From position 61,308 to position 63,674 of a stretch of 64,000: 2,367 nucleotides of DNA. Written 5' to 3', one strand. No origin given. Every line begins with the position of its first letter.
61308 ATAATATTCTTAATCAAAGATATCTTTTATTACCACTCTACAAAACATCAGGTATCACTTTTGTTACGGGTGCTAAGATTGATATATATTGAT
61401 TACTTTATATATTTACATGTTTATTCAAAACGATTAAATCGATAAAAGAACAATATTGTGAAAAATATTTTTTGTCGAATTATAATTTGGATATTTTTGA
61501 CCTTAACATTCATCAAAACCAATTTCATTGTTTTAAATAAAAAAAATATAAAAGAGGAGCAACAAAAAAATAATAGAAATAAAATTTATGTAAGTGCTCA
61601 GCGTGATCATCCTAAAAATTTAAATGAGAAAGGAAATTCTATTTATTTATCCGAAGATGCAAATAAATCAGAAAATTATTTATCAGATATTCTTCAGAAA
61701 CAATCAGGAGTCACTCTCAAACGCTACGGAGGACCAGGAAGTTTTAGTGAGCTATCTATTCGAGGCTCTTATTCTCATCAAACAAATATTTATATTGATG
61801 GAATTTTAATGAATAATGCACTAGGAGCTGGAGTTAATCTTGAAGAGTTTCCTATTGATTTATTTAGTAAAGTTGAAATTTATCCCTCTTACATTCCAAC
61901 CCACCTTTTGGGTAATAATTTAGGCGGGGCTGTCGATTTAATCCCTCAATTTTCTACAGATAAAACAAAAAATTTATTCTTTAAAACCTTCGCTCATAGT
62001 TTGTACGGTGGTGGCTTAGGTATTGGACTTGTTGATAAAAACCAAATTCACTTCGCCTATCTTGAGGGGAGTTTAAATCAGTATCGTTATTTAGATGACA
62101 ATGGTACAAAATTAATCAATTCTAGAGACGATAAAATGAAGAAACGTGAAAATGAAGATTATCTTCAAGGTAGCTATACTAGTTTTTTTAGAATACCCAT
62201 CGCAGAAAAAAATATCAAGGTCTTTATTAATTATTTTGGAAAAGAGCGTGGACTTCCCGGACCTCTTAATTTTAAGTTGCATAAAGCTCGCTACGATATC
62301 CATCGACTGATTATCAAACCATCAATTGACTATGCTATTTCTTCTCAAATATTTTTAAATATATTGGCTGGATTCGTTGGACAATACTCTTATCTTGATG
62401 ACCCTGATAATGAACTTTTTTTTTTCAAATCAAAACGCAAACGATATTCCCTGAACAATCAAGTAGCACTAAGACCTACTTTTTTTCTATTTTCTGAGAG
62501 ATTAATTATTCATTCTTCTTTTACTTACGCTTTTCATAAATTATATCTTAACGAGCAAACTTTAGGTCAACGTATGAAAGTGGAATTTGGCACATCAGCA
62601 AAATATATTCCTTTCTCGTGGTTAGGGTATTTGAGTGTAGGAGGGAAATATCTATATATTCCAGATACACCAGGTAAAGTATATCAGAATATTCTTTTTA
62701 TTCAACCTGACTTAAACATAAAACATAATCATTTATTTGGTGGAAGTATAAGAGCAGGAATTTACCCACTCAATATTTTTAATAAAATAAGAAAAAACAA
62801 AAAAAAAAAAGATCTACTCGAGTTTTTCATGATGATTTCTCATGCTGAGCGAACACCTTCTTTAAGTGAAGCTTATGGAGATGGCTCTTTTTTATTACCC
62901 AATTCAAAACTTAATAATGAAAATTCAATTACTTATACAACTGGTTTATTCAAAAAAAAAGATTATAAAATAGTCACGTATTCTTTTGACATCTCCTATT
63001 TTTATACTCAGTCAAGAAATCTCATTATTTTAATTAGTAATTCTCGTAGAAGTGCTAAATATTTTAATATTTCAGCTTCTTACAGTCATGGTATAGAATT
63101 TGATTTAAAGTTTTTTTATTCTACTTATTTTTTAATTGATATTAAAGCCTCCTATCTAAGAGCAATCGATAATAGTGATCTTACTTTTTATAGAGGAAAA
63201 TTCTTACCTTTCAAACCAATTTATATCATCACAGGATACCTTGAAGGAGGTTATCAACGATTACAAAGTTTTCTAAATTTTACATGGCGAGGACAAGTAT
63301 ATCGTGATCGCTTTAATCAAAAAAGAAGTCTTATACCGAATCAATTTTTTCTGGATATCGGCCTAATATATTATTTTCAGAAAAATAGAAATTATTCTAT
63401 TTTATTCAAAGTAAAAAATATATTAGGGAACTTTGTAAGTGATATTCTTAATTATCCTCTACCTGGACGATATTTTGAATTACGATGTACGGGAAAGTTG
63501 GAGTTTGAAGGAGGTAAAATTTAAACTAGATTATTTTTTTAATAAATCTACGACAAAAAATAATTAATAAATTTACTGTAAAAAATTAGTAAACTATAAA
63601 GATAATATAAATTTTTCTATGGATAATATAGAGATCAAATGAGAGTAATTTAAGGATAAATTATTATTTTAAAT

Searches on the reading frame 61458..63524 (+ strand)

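Call 24: search_protein_families(library=ncbifam, proteins=[window:61458-63524:+], max_evalue=0.00001)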
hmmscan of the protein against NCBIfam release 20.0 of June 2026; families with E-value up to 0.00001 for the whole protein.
window:61458-63524:+ (688 aa): 5 families
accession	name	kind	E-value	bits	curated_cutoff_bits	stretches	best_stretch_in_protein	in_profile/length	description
NF038079.1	TonB_sider_MxcH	equivalog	1.3e-24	86.3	925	2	66-170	142-245/792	TonB-dependent siderophore myxochelin receptor MxcH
TIGR01785.1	TonB-hemin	subfamily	1.5e-13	50.1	316.85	1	451-675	425-671/677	TonB-dependent heme/hemoglobin receptor family protein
NF007926.1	PRK10641.1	equivalog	3.5e-13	49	836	1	35-169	22-159/617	TonB-dependent vitamin B12 receptor BtuB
TIGR01779.1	TonB-B12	equivalog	8.3e-12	44.4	599.7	1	73-169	63-159/614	TonB-dependent vitamin B12 receptor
TIGR01783.1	TonB-siderophor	subfamily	5e-06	25.4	223.5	0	480-655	444-615/649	TonB-dependent siderophore receptor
